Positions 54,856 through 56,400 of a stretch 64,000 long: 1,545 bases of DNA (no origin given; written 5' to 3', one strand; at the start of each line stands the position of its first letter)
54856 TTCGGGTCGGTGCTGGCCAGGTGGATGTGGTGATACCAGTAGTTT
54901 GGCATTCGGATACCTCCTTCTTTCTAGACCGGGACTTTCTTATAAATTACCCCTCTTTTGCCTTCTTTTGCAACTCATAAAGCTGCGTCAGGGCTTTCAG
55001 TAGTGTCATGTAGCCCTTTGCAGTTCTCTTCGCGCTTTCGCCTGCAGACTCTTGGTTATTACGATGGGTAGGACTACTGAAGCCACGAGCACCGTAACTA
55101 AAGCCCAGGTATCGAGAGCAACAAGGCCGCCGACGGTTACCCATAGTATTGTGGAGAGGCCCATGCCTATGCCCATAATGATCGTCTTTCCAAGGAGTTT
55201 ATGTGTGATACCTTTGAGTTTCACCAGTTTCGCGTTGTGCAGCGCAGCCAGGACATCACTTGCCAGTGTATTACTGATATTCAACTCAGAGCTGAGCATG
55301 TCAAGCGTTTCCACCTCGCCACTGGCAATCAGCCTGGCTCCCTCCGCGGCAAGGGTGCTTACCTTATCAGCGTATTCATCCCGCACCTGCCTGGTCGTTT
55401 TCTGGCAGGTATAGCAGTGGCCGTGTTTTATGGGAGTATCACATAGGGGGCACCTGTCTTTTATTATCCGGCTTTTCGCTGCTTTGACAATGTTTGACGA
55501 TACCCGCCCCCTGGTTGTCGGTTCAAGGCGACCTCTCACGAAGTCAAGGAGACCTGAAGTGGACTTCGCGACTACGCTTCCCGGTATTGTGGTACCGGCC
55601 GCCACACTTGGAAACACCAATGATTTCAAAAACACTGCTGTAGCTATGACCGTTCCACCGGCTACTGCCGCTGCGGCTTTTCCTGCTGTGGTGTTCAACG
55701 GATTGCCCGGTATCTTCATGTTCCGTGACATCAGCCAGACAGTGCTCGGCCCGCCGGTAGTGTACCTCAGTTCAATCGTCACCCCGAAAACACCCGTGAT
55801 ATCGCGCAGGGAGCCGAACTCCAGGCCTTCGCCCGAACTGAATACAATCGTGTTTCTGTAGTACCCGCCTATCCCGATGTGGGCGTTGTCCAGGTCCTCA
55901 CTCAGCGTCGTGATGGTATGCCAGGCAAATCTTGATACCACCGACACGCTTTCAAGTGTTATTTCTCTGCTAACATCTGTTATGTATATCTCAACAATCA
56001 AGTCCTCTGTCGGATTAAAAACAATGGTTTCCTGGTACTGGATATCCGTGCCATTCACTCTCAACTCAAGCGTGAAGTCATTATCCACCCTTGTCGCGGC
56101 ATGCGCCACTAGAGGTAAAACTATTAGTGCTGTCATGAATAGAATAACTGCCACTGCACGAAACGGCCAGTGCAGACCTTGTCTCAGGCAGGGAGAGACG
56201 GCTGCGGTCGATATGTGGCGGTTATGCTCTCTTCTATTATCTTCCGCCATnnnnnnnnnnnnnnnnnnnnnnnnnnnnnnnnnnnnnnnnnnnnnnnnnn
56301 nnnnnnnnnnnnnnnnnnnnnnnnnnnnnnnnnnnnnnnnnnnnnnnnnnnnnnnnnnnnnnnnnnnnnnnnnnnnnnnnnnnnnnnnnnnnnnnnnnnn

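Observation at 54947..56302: Diverged duplicate of the mutS 3' end brackets a single-gene insertion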

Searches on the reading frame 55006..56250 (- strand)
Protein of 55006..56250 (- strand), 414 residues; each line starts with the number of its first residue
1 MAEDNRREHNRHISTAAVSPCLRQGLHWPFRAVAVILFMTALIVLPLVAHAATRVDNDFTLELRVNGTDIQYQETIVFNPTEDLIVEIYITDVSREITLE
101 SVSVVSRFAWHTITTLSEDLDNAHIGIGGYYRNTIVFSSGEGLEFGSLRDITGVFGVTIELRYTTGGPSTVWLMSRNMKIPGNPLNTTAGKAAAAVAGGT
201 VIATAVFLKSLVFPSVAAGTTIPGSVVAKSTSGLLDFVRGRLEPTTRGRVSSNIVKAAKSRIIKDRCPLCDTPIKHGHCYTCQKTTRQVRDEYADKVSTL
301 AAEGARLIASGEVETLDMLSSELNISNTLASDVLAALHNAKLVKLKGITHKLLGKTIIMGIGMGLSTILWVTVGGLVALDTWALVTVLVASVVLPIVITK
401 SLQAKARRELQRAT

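Call 3: search_protein_families(library=pfam, proteins=[window:55006-56250:-], max_evalue=0.01)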
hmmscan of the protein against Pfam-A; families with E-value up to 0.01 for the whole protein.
window:55006-56250:- (414 aa): 0 families

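Call 7: find_homologous_proteins(query=window:55006-56250:-)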
Query window:55006-56250:- (414 aa): 46 proteins with E <= 0.001 among 8000 candidates.
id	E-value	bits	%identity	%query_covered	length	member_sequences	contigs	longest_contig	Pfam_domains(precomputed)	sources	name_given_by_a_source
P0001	2.5e-266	901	100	100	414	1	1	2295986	-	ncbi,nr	ncbi:MAG: hypothetical protein JSV77_04755 [Dehalococcoidales bacterium]|nr:MAG: hypothetical protei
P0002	9.1e-204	695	77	98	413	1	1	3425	-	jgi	jgi:hypothetical protein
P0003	5.3e-200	683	76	100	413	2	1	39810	-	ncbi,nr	ncbi:MAG TPA: hypothetical protein G4O18_07930 [Dehalococcoidia bacterium]|nr:hypothetical protein [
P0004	1.6e-197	674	74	100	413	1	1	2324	-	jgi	jgi:hypothetical protein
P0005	3.7e-197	673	75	100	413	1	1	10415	-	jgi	jgi:hypothetical protein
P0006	4.9e-196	669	76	100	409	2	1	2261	-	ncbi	-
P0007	2.5e-195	667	74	100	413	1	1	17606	-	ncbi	-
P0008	4.3e-195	666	76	100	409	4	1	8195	-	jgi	jgi:hypothetical protein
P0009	6.9e-186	636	77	88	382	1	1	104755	-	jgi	jgi:hypothetical protein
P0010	3.5e-138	479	58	98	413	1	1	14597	-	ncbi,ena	-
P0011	7.7e-125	435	52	93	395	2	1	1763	-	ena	-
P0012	2.2e-123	430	79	63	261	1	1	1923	-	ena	-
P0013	5.9e-121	422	51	93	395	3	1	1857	-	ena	-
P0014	6.0e-121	422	51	93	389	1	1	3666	-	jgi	-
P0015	2.3e-120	420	52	89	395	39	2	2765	-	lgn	-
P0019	1.2e-113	398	51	89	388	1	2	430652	-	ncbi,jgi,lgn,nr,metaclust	ncbi:MAG TPA: hypothetical protein G4O03_05265 [Dehalococcoidia bacterium]|nr:hypothetical protein [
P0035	3.0e-101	357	44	86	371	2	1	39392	-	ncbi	ncbi:hypothetical protein ACFLVU_02350 [Chloroflexota bacterium]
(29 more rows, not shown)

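Call 9: find_encoding_contigs(protein=P0003, flank=6000, max_places=3)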
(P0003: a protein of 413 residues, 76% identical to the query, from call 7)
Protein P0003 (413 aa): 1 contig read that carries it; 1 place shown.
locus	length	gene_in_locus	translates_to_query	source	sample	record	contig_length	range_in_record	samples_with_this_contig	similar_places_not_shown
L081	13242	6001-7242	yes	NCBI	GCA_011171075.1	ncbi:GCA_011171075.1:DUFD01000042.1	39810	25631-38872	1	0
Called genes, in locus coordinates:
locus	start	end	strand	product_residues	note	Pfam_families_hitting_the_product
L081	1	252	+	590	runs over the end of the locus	PF01807:Zn_ribbon_DnaG, PF08275:DNAG_N, PF01751:Toprim, PF13155:Toprim_2, PF13362:Toprim_3, PF13662:Toprim_4, PF10410:DnaB_bind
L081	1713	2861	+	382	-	PF00144:Beta-lactamase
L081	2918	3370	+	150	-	PF00582:Usp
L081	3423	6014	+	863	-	PF01624:MutS_I, PF05188:MutS_II, PF05192:MutS_III, PF05190:MutS_IV, PF00488:MutS_V, PF27441:MutS_C (weak)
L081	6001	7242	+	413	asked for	-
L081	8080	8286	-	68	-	-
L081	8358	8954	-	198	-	-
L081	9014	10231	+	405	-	PF01960:ArgJ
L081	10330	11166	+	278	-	PF04439:Adenyl_transf (faint), PF01909:NTP_transf_2 (weak)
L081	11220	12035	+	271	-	PF00696:AA_kinase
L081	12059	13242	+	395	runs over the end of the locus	PF00202:Aminotran_3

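Call 10: find_encoding_contigs(protein=P0009, flank=6000, max_places=3)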
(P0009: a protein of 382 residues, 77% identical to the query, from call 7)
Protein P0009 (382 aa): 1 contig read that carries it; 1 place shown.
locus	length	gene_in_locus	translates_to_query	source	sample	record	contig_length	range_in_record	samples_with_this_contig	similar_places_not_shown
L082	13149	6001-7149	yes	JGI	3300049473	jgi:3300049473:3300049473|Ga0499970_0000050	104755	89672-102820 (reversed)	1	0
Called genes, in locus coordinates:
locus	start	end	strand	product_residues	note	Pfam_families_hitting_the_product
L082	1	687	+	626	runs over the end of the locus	PF01807:Zn_ribbon_DnaG, PF08275:DNAG_N, PF01751:Toprim, PF13155:Toprim_2 (weak), PF13362:Toprim_3 (faint), PF13662:Toprim_4, PF13155:Toprim_2 (weak), PF10410:DnaB_bind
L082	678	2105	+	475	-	PF00140:Sigma70_r1_2, PF04542:Sigma70_r2, PF04539:Sigma70_r3, PF04545:Sigma70_r4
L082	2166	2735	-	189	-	PF01209:Ubie_methyltran, PF13489:Methyltransf_23, PF01135:PCMT, PF02353:CMAS, PF13847:Methyltransf_31, PF13649:Methyltransf_25, PF08241:Methyltransf_11, PF08242:Methyltransf_12, +4 more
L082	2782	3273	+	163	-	PF00582:Usp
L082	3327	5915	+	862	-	PF01624:MutS_I, PF05188:MutS_II, PF05192:MutS_III, PF05190:MutS_IV, PF00488:MutS_V, PF27441:MutS_C (weak)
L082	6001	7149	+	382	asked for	-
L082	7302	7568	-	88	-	-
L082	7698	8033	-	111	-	-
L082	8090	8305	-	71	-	-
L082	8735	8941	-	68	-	-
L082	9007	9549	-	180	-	-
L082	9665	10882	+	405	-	PF01960:ArgJ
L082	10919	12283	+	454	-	-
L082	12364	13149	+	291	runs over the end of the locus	PF00696:AA_kinase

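Call 11: find_encoding_contigs(protein=P0007, flank=6000, max_places=3)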
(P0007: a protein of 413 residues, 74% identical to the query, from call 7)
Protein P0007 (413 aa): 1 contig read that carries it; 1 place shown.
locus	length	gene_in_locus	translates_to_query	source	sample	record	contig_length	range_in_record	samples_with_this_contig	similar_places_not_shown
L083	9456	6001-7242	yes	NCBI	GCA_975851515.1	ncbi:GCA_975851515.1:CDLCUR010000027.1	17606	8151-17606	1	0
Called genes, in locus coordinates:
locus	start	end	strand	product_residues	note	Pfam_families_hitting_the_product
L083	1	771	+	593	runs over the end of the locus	PF01807:Zn_ribbon_DnaG, PF08275:DNAG_N, PF01751:Toprim, PF13155:Toprim_2, PF13362:Toprim_3, PF13662:Toprim_4, PF10410:DnaB_bind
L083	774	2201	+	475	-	PF00140:Sigma70_r1_2, PF04542:Sigma70_r2, PF04539:Sigma70_r3, PF04545:Sigma70_r4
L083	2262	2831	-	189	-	PF01209:Ubie_methyltran, PF13489:Methyltransf_23, PF01135:PCMT, PF01728:FtsJ, PF02353:CMAS, PF13847:Methyltransf_31, PF13649:Methyltransf_25, PF08241:Methyltransf_11, +4 more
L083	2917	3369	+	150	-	PF00582:Usp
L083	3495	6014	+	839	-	PF01624:MutS_I, PF05188:MutS_II, PF05192:MutS_III, PF05190:MutS_IV, PF00488:MutS_V, PF27441:MutS_C (weak)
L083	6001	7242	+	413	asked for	-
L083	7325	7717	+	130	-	PF00903:Glyoxalase, PF13669:Glyoxalase_4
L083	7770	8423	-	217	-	PF24838:8xMP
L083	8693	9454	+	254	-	?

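Call 14: find_encoding_contigs(protein=P0019, flank=6000, max_places=3)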
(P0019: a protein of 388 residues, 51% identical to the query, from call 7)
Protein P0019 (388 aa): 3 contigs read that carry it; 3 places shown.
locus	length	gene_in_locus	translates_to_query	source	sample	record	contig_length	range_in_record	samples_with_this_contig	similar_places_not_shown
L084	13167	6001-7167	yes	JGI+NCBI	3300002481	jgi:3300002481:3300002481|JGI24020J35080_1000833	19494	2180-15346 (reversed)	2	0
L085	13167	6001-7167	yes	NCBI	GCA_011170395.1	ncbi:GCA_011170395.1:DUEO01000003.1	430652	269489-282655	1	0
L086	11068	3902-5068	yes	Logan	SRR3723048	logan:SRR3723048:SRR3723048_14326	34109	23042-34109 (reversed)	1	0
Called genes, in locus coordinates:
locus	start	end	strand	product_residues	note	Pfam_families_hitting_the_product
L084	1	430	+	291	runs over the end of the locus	PF00483:NTP_transferase, PF12804:NTP_transf_3 (weak)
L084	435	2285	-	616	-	PF00009:GTP_EFTU, PF03144:GTP_EFTU_D2 (weak), PF00679:EFG_C, PF06421:LepA_C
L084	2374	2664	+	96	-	-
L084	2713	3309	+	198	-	-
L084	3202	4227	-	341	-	-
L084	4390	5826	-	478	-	PF11794:HpaB_N, PF02770:Acyl-CoA_dh_M (faint), PF03241:HpaB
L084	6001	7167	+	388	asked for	-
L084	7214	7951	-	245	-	PF27030:AbpE_bact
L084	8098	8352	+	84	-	-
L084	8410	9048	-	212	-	PF00753:Lactamase_B, PF19583:ODP (faint)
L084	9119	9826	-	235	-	PF01978:TrmB (weak)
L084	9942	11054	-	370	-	PF07690:MFS_1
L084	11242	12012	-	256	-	PF23441:SDR (weak), PF00106:adh_short, PF08659:KR, PF13561:adh_short_C2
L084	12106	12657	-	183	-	PF19620:DUF6125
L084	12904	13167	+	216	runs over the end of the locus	PF02607:B12-binding_2, PF02310:B12-binding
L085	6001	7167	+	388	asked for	-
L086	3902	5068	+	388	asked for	-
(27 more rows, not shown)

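Call 15: find_encoding_contigs(protein=P0010, flank=6000, max_places=3)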
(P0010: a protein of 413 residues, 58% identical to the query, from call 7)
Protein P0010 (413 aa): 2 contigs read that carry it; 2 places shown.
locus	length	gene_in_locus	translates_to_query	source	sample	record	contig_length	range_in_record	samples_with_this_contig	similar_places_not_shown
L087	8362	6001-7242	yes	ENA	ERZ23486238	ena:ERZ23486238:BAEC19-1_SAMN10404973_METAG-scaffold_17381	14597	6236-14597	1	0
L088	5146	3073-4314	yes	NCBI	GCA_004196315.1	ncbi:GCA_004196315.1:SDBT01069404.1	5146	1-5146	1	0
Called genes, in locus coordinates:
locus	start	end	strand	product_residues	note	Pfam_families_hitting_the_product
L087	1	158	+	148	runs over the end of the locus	PF00480:ROK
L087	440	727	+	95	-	-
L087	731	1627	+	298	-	PF00106:adh_short, PF08659:KR, PF13561:adh_short_C2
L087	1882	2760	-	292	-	PF04991:LicD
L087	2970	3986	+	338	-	PF02826:2-Hacid_dh_C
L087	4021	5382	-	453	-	PF00202:Aminotran_3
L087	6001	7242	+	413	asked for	-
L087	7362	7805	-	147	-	PF10604:Polyketide_cyc2, PF03364:Polyketide_cyc, PF08327:AHSA1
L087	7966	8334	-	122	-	PF08734:GYD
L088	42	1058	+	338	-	PF02826:2-Hacid_dh_C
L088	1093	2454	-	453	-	PF00202:Aminotran_3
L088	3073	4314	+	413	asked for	-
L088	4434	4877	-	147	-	PF10604:Polyketide_cyc2, PF03364:Polyketide_cyc, PF08327:AHSA1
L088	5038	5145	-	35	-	?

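Call 16: find_encoding_contigs(protein=P0035, flank=6000, max_places=3)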
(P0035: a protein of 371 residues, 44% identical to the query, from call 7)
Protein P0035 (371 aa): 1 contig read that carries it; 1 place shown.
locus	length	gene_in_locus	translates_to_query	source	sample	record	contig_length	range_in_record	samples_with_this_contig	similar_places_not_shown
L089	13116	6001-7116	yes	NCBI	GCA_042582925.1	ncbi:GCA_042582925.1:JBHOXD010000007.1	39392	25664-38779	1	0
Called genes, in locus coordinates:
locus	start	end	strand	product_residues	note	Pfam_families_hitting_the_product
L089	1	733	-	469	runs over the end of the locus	PF01645:Glu_synthase (faint)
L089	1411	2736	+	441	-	PF01208:URO-D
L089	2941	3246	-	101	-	-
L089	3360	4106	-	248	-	PF14333:DUF4389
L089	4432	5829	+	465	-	PF01554:MatE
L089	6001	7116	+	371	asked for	-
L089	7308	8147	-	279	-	PF09296:NUDIX-like, PF09297:Zn_ribbon_NUD, PF00293:NUDIX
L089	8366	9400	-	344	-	PF08461:WHD_RNase_R, PF01995:NRD1_2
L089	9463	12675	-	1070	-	PF25596:CPSase_L_D1, PF02786:CPSase_L_D2, PF07478:Dala_Dala_lig_C, PF02787:CPSase_L_D3, PF25596:CPSase_L_D1, PF02222:ATP-grasp, PF02786:CPSase_L_D2, PF07478:Dala_Dala_lig_C, +3 more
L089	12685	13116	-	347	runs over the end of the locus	PF00988:CPSase_sm_chain, PF00117:GATase, PF07722:Peptidase_C26 (faint)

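Call 22: find_related_loci(query=A1, collection=metagenome_contigs, flank=3500)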
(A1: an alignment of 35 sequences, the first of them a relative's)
Query A1 (414 aa) in metagenome_contigs; peptide patterns used: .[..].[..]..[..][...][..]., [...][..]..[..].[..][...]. (x = any residue, [..] = any of these).
122 stretches matched a pattern; 61 encode a relative of the query (tblastn E <= 1e-3); 61 distinct loci.
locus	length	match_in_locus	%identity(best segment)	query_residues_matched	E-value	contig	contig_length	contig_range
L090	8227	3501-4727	76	1-414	0e+0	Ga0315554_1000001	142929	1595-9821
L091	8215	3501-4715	77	1-406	0e+0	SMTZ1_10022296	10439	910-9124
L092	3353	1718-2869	52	30-413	3e-136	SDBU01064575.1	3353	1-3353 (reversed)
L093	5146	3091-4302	58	8-411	1e-129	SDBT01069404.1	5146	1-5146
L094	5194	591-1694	51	46-413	2e-123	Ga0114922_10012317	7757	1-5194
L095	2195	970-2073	51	46-413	4e-130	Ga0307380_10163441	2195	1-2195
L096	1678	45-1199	50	31-412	3e-131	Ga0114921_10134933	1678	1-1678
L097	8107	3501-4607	51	43-412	1e-116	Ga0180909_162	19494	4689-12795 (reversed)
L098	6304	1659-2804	47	33-414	3e-113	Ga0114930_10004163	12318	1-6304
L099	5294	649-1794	45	33-414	7e-113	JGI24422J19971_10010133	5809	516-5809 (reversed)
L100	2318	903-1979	48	56-414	2e-118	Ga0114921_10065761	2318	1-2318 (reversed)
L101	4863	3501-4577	48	56-414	1e-111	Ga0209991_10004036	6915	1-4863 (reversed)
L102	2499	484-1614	48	38-414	3e-116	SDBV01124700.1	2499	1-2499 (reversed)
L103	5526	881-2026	47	33-414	5e-111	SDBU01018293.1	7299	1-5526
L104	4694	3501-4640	44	35-414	1e-110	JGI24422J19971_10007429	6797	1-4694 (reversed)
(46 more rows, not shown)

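Call 25: find_encoding_contigs(protein=P0005, flank=4000, max_places=2)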
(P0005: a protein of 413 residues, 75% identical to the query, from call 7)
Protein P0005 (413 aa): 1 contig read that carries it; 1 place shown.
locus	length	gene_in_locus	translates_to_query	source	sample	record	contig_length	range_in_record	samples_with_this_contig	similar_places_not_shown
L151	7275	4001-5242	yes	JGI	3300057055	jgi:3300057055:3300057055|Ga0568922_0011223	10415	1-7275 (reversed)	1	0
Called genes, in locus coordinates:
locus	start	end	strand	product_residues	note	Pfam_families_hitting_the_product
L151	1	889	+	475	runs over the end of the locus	PF00140:Sigma70_r1_2, PF04542:Sigma70_r2, PF04539:Sigma70_r3, PF04545:Sigma70_r4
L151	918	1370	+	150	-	PF00582:Usp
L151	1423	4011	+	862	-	PF01624:MutS_I, PF05188:MutS_II, PF05192:MutS_III, PF05190:MutS_IV, PF00488:MutS_V, PF27441:MutS_C (weak)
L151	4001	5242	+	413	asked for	-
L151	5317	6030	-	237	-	-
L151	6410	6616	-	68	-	-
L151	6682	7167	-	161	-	-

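Call 26: find_encoding_contigs(protein=P0002, flank=4000, max_places=2)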
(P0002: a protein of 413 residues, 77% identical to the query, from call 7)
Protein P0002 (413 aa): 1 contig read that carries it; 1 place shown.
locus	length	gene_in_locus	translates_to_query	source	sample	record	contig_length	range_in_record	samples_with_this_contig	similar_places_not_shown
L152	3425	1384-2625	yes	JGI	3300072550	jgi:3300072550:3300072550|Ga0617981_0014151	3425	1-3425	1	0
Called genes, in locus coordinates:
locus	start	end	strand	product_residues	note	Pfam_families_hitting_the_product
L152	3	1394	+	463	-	?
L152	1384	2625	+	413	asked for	-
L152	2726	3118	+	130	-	PF00903:Glyoxalase, PF13669:Glyoxalase_4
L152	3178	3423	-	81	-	?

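Call 27: find_encoding_contigs(protein=P0004, flank=4000, max_places=2)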
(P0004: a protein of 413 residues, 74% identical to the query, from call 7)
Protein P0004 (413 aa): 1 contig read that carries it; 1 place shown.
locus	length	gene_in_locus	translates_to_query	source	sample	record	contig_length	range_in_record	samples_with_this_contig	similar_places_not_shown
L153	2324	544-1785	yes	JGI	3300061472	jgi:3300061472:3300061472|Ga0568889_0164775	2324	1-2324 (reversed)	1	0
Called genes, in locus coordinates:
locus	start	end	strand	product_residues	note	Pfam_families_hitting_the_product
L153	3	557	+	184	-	?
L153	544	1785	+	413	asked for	-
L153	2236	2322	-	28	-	?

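Call 38: predict_structure(alignment_id=A1)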
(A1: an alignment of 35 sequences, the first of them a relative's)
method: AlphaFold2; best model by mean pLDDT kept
length: 414 residues; sequences in the alignment: 35
mean_pLDDT: 68.3   pTM: 0.38
mean pLDDT of the five models: 68.3, 66.5, 65.1, 64.4, 64.2
residues with pLDDT >= 90: 34; 70-90: 199; 50-70: 67; < 50: 114
segments of 3 or more residues with pLDDT < 50: 1-27, 45-51, 192-214, 349-387, 393-395, 397-402, 412-414
pLDDT, mean of each block of 10 residues (from residue 1): 39 39 44 65 48 72 86 80 88 89 78 81 89 83 62 80 85 86 62 42 35 49 70 81 81 85 83 87 91 91 88 83 87 86 64 35 35 38 47 48 48 48
secondary structure, 60 per line:
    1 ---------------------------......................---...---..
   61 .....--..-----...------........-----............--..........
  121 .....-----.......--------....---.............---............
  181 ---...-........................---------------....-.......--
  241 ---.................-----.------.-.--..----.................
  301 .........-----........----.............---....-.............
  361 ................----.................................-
elements in order: H28-49 E53-55 E59-65 E75-77 E84-91 E97-108 E111-125 E131-137 H146-149 E153-165 E169-180 H188-211 E227-230 H232-238 H244-260 H286-309 H316-322 H327-339 E343-346 H348-376 H381-413

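Call 54: search_dna_similar(query=window:55006-56250:-, collection=phages, mode=protein, max_evalue=0.001, max_rows=5)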
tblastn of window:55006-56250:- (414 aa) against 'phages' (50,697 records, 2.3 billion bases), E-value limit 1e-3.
No match.

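Call 55: search_dna_similar(query=window:55006-56250:-, collection=plasmids, mode=protein, max_evalue=0.001, max_rows=5)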
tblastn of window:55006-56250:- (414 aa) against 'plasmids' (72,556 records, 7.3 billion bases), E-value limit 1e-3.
No match.
